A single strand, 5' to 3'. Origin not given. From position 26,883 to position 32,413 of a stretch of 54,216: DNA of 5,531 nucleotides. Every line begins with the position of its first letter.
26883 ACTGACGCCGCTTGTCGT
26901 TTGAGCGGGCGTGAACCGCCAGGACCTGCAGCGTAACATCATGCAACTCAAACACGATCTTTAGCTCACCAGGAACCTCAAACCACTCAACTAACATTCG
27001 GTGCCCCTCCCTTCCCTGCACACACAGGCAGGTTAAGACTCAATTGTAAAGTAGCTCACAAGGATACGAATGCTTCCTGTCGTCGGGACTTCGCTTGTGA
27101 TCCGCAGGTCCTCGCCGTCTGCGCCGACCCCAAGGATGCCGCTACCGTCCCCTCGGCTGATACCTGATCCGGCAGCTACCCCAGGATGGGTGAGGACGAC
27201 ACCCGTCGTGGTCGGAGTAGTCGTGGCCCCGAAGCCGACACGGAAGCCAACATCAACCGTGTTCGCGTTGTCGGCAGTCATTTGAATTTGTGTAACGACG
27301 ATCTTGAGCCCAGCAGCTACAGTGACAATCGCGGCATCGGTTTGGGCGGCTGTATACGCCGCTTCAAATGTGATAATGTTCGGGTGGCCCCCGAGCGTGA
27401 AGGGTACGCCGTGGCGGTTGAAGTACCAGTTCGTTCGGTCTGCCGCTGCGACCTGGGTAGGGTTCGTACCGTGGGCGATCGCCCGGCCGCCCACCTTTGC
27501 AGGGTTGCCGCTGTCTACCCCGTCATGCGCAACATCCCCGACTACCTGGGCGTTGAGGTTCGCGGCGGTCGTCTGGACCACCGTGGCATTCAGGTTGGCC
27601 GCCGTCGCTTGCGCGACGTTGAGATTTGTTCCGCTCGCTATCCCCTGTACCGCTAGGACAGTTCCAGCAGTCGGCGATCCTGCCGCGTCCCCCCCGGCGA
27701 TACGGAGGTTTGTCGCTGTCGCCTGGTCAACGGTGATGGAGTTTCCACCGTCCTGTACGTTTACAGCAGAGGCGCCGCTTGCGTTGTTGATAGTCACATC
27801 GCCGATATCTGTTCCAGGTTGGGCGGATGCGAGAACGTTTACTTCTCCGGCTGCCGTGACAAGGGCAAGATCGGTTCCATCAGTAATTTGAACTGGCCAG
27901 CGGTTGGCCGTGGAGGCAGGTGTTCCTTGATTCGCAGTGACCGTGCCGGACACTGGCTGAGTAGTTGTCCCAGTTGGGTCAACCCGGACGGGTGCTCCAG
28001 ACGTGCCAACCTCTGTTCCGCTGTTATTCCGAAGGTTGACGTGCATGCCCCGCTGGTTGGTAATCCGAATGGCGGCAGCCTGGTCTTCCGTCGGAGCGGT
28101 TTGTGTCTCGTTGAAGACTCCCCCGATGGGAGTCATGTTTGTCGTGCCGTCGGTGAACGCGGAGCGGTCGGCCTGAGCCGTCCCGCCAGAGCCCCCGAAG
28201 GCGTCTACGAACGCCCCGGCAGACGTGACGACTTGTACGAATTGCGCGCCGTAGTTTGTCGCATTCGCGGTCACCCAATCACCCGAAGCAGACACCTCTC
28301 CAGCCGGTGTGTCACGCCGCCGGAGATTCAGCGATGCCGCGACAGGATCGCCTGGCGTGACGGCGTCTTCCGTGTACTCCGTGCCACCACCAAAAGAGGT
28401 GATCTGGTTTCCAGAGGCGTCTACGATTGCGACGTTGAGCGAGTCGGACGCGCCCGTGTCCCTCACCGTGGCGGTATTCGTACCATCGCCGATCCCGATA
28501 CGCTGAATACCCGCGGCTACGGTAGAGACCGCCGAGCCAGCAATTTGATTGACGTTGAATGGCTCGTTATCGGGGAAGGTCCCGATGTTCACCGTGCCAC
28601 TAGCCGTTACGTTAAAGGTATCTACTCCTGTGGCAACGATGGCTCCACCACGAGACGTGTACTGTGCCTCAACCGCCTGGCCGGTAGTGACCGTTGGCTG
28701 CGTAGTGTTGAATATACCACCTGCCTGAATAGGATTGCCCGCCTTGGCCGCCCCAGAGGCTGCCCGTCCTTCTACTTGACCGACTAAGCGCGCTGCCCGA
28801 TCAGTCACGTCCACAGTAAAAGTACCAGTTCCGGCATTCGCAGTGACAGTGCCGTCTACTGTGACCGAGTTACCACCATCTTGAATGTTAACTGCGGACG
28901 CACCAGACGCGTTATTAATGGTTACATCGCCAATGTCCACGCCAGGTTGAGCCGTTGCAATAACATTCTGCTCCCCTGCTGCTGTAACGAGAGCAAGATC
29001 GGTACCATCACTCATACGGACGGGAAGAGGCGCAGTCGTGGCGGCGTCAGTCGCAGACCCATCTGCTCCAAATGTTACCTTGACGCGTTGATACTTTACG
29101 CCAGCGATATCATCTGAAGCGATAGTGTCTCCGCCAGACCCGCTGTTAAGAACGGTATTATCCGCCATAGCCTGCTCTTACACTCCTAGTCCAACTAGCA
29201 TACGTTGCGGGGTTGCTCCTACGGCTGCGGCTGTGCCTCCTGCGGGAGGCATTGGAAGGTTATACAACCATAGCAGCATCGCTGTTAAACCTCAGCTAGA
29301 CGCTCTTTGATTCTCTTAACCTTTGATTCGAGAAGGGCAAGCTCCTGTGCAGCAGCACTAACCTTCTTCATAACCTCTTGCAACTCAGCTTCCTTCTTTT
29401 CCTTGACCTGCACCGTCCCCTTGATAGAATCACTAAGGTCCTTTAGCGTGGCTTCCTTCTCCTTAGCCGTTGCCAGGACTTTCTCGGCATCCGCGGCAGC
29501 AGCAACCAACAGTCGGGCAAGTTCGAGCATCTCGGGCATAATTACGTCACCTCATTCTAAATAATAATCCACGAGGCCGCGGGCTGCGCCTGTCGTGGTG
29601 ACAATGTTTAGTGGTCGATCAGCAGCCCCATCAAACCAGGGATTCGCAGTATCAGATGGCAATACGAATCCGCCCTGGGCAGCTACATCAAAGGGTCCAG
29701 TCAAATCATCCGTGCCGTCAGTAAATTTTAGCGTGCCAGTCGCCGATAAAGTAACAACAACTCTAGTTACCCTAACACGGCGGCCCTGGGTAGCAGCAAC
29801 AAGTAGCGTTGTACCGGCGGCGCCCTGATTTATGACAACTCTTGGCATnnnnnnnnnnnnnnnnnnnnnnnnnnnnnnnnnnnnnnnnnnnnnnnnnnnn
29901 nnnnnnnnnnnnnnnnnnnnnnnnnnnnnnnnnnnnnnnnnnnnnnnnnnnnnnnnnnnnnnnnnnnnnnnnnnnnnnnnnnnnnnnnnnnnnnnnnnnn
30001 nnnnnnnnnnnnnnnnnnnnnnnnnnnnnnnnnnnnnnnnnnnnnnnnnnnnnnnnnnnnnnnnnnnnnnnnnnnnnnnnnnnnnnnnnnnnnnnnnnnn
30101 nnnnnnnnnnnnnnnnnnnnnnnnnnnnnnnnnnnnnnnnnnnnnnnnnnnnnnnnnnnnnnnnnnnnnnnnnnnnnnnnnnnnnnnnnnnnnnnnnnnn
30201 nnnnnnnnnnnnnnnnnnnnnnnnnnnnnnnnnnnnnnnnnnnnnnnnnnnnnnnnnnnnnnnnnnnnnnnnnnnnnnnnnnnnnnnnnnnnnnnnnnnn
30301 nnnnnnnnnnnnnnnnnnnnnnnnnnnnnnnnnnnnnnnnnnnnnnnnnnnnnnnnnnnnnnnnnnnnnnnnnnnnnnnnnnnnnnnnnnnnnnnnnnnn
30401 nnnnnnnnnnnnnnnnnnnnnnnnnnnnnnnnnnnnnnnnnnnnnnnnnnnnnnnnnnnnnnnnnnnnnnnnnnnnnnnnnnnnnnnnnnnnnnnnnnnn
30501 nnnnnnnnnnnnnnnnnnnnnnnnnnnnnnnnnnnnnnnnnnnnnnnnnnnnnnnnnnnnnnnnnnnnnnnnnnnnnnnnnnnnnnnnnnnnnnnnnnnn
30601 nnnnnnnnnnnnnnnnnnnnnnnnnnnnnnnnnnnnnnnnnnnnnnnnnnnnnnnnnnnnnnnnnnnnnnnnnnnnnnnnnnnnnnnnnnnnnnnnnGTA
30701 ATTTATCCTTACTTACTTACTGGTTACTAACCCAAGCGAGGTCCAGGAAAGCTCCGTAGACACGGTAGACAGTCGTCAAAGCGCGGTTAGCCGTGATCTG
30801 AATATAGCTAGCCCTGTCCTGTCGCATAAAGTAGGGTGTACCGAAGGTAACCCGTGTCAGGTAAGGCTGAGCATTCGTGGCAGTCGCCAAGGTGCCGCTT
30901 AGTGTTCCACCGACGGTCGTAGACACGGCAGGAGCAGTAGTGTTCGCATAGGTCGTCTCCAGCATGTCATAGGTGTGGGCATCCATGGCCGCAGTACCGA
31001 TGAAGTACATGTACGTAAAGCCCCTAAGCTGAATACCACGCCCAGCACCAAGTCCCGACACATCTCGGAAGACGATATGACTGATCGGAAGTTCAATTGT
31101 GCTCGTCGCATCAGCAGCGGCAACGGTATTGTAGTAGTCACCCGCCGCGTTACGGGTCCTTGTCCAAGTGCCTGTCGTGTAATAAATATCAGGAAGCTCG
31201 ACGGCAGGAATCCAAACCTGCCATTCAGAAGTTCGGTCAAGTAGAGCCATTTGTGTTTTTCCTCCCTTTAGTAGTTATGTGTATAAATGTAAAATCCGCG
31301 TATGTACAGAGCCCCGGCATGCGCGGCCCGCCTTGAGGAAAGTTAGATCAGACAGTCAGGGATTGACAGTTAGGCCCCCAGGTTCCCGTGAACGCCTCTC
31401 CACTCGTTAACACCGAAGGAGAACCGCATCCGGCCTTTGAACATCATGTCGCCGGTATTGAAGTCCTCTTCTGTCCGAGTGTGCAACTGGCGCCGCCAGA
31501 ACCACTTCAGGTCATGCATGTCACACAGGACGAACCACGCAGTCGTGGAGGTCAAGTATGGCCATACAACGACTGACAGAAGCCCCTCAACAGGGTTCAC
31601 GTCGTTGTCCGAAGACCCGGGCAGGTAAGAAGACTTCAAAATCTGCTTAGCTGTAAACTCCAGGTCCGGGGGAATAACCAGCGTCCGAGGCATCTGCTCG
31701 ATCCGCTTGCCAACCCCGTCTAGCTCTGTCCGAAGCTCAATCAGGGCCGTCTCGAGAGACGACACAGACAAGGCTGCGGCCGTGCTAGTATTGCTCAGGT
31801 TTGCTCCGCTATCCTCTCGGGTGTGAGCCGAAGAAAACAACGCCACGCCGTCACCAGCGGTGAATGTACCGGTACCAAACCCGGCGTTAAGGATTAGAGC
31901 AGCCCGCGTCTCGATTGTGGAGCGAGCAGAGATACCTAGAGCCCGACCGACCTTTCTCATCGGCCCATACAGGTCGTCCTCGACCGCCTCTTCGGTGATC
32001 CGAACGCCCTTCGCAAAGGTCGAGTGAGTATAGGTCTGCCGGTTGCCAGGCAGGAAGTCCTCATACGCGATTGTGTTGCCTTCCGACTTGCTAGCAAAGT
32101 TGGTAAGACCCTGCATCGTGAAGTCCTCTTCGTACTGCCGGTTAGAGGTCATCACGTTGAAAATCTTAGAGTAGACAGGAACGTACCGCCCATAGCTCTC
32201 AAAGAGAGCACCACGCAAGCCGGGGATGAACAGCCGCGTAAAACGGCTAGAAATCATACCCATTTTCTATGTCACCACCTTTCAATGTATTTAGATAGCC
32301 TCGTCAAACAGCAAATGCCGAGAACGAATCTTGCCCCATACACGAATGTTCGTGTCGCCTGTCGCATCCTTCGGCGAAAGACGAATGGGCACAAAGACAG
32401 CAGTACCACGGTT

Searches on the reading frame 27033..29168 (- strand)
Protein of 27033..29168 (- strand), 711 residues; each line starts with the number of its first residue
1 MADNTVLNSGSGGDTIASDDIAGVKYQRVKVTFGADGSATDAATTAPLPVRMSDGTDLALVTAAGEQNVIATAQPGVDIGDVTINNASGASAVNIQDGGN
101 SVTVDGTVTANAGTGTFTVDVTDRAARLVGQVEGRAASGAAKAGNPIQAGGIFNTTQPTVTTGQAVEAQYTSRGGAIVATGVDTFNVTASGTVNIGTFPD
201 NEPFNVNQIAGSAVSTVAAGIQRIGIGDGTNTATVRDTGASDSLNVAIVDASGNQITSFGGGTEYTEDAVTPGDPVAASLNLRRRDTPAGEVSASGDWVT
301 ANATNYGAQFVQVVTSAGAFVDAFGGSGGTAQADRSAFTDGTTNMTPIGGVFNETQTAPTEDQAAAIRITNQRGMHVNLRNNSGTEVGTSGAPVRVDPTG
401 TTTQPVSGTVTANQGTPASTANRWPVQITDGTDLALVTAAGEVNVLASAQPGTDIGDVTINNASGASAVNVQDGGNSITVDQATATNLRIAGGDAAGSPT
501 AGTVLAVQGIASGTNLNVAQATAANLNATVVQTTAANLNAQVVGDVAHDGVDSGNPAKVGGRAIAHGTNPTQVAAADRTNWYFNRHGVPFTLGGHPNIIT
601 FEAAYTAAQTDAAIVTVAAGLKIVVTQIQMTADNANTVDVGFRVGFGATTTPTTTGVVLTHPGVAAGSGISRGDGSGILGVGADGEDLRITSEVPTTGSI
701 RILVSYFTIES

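Call 69: search_protein_families(library=pfam, proteins=[window:27033-29168:-], max_evalue=0.01)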
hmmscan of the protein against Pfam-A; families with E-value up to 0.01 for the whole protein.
window:27033-29168:- (711 aa): 1 family
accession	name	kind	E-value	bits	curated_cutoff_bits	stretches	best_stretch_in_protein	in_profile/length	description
PF23504.1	YodE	-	4.4e-05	23.5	27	0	453-470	11-28/48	YodE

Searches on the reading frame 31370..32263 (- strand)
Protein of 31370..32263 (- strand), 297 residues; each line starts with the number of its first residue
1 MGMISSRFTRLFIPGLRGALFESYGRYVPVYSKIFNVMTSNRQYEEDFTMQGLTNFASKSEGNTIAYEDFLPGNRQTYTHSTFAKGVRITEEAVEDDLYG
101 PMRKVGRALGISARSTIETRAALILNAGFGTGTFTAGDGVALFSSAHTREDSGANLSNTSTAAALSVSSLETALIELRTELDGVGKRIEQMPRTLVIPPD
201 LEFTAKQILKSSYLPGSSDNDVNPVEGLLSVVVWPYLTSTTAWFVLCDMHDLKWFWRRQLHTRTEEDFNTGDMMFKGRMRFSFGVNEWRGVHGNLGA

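Call 69: search_protein_families(library=pfam, proteins=[window:31370-32263:-], max_evalue=0.01)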
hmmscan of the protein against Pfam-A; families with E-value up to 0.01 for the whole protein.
window:31370-32263:- (297 aa): 2 families
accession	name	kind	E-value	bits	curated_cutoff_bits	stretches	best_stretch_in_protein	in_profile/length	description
PF25209.1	Phage_capsid_4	-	1.4e-23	84.9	27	1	22-291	25-259/262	Phage capsid protein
PF10124.15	Mu-like_gpT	-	7.5e-14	52.2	20.1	2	163-237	218-289/289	Mu-like prophage major head subunit gpT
